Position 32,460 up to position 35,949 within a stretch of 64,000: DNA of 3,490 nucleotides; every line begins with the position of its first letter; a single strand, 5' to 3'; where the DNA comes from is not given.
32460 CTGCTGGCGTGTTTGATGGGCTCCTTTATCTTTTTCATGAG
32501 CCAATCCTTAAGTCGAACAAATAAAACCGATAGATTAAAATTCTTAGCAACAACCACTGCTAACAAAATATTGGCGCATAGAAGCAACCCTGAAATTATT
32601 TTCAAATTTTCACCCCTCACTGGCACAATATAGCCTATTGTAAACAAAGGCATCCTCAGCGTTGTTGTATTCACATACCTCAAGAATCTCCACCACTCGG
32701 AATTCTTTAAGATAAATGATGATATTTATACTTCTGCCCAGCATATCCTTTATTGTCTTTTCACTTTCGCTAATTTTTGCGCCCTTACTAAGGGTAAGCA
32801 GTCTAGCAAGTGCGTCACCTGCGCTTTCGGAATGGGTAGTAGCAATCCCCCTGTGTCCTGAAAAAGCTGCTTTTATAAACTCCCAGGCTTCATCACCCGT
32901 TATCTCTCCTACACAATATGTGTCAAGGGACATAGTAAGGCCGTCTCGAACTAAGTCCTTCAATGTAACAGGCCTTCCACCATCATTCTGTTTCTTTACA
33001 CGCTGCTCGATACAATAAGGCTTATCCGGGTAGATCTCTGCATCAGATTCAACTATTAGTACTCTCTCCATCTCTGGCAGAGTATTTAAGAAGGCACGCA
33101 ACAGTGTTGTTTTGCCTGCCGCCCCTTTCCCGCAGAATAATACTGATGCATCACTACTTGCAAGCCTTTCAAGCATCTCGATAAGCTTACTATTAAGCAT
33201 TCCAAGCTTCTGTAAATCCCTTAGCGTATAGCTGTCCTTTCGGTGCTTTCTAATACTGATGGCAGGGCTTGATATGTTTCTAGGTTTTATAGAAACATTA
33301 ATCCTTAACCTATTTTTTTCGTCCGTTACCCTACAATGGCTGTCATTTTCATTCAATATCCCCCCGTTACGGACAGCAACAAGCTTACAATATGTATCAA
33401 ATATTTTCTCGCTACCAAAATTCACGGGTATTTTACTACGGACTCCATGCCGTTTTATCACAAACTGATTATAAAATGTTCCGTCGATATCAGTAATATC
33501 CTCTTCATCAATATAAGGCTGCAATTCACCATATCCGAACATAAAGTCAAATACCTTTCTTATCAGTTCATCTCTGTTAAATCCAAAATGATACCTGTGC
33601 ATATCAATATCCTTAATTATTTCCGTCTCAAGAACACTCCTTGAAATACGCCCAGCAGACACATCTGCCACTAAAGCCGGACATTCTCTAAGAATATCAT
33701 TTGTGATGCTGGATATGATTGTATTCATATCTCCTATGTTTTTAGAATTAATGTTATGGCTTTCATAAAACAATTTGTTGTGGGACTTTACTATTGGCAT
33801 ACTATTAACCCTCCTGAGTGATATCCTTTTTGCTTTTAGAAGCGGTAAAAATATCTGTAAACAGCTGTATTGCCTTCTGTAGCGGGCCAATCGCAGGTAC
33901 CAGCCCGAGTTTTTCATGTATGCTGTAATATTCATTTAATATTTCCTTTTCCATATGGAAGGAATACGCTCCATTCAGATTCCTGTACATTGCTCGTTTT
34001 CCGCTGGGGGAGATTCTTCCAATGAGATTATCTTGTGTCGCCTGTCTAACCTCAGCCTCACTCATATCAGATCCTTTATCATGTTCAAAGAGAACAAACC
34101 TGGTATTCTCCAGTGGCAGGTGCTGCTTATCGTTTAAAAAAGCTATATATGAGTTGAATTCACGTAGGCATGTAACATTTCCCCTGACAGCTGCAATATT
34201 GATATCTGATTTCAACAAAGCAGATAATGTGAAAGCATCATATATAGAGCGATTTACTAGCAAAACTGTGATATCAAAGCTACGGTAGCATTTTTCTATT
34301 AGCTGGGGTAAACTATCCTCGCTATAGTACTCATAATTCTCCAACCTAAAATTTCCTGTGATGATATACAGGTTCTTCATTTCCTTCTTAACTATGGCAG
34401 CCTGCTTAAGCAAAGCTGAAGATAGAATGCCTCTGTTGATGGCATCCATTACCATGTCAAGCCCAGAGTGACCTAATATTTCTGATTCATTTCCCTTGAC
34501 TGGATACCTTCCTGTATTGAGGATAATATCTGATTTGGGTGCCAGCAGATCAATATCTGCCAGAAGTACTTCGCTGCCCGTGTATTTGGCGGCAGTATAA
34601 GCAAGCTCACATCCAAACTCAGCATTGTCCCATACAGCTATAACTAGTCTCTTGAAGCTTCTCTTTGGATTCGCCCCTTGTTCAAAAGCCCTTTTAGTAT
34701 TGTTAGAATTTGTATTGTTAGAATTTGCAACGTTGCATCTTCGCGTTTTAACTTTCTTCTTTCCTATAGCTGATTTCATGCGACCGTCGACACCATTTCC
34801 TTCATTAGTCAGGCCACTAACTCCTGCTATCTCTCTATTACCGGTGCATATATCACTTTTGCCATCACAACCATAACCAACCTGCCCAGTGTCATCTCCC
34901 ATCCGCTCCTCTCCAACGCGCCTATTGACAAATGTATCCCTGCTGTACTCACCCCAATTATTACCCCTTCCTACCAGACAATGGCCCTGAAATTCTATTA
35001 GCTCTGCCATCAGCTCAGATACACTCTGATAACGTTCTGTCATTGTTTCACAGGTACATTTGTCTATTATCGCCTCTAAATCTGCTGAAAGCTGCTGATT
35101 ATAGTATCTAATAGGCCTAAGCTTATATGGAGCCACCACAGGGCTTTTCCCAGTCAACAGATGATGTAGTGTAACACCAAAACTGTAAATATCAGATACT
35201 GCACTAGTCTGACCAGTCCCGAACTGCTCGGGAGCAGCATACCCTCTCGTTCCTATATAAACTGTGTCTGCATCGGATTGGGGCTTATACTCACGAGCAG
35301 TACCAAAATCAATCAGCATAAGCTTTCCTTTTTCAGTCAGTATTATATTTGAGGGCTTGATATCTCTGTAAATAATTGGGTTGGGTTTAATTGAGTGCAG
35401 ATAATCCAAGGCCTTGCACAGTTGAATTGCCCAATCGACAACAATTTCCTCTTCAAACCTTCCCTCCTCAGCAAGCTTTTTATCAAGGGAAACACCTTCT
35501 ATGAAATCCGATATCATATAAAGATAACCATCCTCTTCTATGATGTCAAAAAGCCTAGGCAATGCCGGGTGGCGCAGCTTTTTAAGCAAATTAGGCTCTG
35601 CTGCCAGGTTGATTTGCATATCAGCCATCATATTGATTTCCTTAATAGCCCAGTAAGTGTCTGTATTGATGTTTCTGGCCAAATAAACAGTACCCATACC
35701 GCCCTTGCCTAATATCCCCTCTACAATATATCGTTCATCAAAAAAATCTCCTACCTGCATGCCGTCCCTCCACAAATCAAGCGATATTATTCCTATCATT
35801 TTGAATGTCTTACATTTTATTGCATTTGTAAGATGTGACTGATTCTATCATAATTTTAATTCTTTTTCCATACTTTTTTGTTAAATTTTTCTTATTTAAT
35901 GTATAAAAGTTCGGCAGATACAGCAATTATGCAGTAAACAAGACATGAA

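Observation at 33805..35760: Hanks Ser/Thr kinase fused to a catalytically degenerate TadZ/ParA-like domain as lead gene of a Tad-like pilus operon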

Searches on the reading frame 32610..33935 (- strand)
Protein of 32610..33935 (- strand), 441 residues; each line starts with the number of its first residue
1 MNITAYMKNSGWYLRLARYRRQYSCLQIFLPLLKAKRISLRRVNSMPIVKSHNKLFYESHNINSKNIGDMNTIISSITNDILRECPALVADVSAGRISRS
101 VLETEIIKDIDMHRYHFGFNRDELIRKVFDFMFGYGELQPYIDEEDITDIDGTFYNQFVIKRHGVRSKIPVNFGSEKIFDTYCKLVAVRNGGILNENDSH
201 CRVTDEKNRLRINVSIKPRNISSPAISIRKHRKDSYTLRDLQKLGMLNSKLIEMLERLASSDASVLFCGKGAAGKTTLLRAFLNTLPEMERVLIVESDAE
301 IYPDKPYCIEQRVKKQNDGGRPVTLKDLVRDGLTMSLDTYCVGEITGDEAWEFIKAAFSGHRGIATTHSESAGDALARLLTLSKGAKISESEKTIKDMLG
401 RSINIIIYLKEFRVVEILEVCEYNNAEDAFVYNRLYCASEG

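Call 5: search_protein_families(library=pfam, proteins=[window:32610-33935:-], max_evalue=0.01)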
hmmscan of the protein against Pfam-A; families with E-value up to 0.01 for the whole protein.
window:32610-33935:- (441 aa): 2 families
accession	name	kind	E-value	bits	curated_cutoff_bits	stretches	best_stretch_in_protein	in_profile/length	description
PF00437.27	T2SSE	-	1.6e-26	93.3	24.9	1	206-407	88-273/370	Type II/IV secretion system protein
PF12775.13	AAA_7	-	0.0079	16.2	25.8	0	254-290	25-61/181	P-loop containing dynein motor region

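Call 6: search_protein_families(library=ncbifam, proteins=[window:32610-33935:-], max_evalue=0.01)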
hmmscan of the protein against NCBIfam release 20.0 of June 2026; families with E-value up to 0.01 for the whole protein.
window:32610-33935:- (441 aa): 17 families
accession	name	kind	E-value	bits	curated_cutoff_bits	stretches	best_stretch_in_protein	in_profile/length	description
TIGR03819.1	heli_sec_ATPase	hypoth_equivalog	2.4e-37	128.9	373.15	1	124-410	41-326/340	TadA family conjugal transfer-associated ATPase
TIGR02788.1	VirB11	equivalog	4.6e-32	111.3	249.95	1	238-411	98-296/308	P-type DNA transfer ATPase VirB11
TIGR02782.1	TrbB_P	equivalog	9.5e-25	87.5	304.55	1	216-427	91-300/303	P-type conjugative transfer ATPase TrbB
NF010469.0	PRK13894.1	subfamily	7.8e-21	74.7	508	1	220-426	107-313/320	conjugal transfer ATPase TrbB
NF010425.0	PRK13851.1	equivalog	1.3e-19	70.3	461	1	230-424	132-325/344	type IV secretion system protein VirB11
NF010475.0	PRK13900.1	equivalog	1.8e-19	70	389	1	249-411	147-311/333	type IV secretion system ATPase VirB11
NF058587.1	archaellum_moto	equivalog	3e-19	69.2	550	1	132-380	144-394/527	archaellum flagellar ATPase motor FlaI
NF010407.0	PRK13833.1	subfamily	1.5e-15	57.4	499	1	218-427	100-307/323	conjugal transfer protein TrbB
NF053672.1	bindosome_BasE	exception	8.9e-13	47.8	1000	1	222-388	229-396/512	bindosome assembly system ATPase subunit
NF041000.1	ATPase_ComGA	equivalog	5.3e-12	45.3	300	1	203-383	73-246/267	competence type IV pilus ATPase ComGA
NF007755.0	PRK10436.1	equivalog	3.4e-09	35.9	617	1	229-382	187-335/465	type II secretion system protein GspE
TIGR01420.1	pilT_fam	subfamily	7.5e-09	35.3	319.1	1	205-406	75-262/343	PilT/PilU family type 4a pilus ATPase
TIGR02533.1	type_II_gspE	equivalog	1.3e-08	34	630.25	1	210-381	193-358/486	type II secretion system ATPase GspE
TIGR02525.1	plasmid_TraJ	equivalog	3.3e-07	29.6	368.3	1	238-383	129-273/372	plasmid transfer ATPase TraJ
NF053534.1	T4PilAsmATPsTfpB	equivalog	3.8e-06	25.6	850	1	237-383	311-453/584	type IV pilus assembly ATPase TfpB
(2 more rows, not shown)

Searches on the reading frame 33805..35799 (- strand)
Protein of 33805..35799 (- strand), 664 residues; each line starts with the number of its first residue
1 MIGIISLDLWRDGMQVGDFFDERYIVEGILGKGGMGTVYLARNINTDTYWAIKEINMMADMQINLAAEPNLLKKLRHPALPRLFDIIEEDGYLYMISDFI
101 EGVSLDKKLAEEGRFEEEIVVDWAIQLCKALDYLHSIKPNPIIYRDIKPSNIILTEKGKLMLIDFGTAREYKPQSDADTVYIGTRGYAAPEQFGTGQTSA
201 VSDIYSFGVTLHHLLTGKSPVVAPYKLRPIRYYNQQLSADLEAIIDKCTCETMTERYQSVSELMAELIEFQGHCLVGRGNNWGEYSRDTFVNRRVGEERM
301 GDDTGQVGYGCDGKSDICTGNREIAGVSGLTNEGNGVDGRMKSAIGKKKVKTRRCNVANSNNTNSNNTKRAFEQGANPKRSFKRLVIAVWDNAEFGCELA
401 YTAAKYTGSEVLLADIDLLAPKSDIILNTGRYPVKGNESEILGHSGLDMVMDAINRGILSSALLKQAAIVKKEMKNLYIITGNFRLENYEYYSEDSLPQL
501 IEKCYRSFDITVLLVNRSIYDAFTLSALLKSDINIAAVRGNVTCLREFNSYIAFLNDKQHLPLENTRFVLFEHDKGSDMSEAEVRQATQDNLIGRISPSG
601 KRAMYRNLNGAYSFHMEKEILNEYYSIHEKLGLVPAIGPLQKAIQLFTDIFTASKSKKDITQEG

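Call 5: search_protein_families(library=pfam, proteins=[window:33805-35799:-], max_evalue=0.01)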
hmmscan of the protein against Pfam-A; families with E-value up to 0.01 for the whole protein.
window:33805-35799:- (664 aa): 5 families
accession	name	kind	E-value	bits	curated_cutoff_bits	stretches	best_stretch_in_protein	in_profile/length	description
PF00069.31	Pkinase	-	8.5e-50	170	31.7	1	25-268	2-240/263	Protein kinase domain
PF07714.23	PK_Tyr_Ser-Thr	-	4.9e-29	101.9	23.1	1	29-266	6-239/258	Protein tyrosine and serine/threonine kinase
PF03109.22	ABC1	-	1.2e-05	25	22.9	1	94-175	144-221/244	ABC1 atypical kinase-like domain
PF17667.7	Pkinase_fungal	-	0.0053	16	24.1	1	140-201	306-373/387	Fungal protein kinase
PF01636.29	APH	-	0.0084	16.3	23.2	0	131-174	155-203/239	Phosphotransferase enzyme family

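Call 6: search_protein_families(library=ncbifam, proteins=[window:33805-35799:-], max_evalue=0.01)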
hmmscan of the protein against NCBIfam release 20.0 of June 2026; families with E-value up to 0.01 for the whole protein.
window:33805-35799:- (664 aa): 15 families
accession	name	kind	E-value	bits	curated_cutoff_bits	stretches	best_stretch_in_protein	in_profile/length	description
NF033483.0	PknB_PASTA_kin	equivalog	4.1e-48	164.8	450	1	17-270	2-268/563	Stk1 family PASTA domain-containing Ser/Thr kinase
NF047741.1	antiphage_MADS6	equivalog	1.5e-38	132.8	460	2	14-136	487-609/612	methylation-associated defense system protein kinase MAD6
NF038150.1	lanthi_synth_IV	equivalog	1.5e-31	109.5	650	1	20-265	187-437/851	class IV lanthionine synthetase LanL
NF052427.1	StpK7MSMEG_1200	equivalog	1.5e-28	99.6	900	1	24-223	9-211/601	serine/threonine protein kinase StpK7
NF033442.0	BREX_PglW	equivalog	5.4e-22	77.4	990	2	15-221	505-710/1391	BREX system serine/threonine kinase PglW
TIGR03903.1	TOMM_kin_cyc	equivalog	8.9e-18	63.6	705.75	1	69-238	29-203/1267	TOMM system kinase/cyclase fusion protein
NF009651.0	PRK13184.1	equivalog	1.3e-17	63.1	839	1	22-233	2-242/932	serine/threonine-protein kinase PknD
NF038151.1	lanthi_synth_III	equivalog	3e-14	52.4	575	1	23-217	221-425/833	class III lanthionine synthetase LanKC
NF043056.1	T4SS_LegK1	equivalog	2.9e-13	49.2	550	1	67-214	127-283/516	Dot/Icm T4SS effector kinase LegK1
NF053615.1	SerThrKinAfsKStmc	equivalog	1.3e-12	47.2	1300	1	25-221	16-213/809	protein serine/threonine kinase AfsK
NF058632.1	SerThrKinPrkT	equivalog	9.9e-10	37.9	280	1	16-168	15-165/322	serine/threonine protein kinase PrkT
NF011464.0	PRK14879.1-7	equivalog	0.0003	20.6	246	1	81-172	71-152/221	Kae1-associated kinase Bud32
TIGR03724.2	arch_bud32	equivalog_domain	0.00031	20.3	125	1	80-171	57-134/193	KEOPS complex kinase/ATPase Bud32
NF011463.0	PRK14879.1-4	equivalog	0.00033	20.1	188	1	80-170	82-162/237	Kae1-associated kinase Bud32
NF011460.0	PRK14879.1-1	equivalog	0.00036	19.7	199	0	87-179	81-168/232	Kae1-associated kinase Bud32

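Call 14: find_encoding_contigs(protein=window:33805-35799:-, flank=10000, max_places=4)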
Protein window:33805-35799:- (664 aa): no gene with exactly this product is on record in the collection.

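Call 68: find_encoding_contigs(protein=window:33805-35760:-, flank=3000, max_places=3)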
Protein window:33805-35760:- (651 aa): 2 contigs read that carry it; 1 place shown.
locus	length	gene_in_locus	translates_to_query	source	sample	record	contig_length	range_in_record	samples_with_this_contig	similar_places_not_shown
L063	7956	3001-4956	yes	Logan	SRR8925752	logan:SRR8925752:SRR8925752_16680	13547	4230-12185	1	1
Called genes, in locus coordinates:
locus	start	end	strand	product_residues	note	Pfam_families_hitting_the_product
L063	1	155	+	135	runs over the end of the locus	PF02561:FliS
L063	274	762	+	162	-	PF05130:FlgN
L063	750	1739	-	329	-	PF08538:DUF1749 (faint), PF00561:Abhydrolase_1, PF02129:Peptidase_S15 (weak), PF12146:Hydrolase_4 (weak), PF20434:BD-FAE, PF03583:LIP (faint), PF12697:Abhydrolase_6 (weak), PF00326:Peptidase_S9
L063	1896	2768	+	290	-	PF13353:Fer4_12 (weak), PF04055:Radical_SAM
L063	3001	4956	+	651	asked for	PF00069:Pkinase, PF07714:PK_Tyr_Ser-Thr, PF03109:ABC1 (faint)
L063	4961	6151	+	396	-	PF00437:T2SSE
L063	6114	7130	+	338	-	-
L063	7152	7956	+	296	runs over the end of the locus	PF00482:T2SSF (weak)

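Call 69: list_cluster_members(proteins=[window:33808-35760:-])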
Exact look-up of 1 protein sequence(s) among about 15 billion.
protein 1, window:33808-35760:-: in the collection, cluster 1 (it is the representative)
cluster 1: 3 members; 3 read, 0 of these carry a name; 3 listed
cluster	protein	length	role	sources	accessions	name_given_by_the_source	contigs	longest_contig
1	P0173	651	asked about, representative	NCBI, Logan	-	-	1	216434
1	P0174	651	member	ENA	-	-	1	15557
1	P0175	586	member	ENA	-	-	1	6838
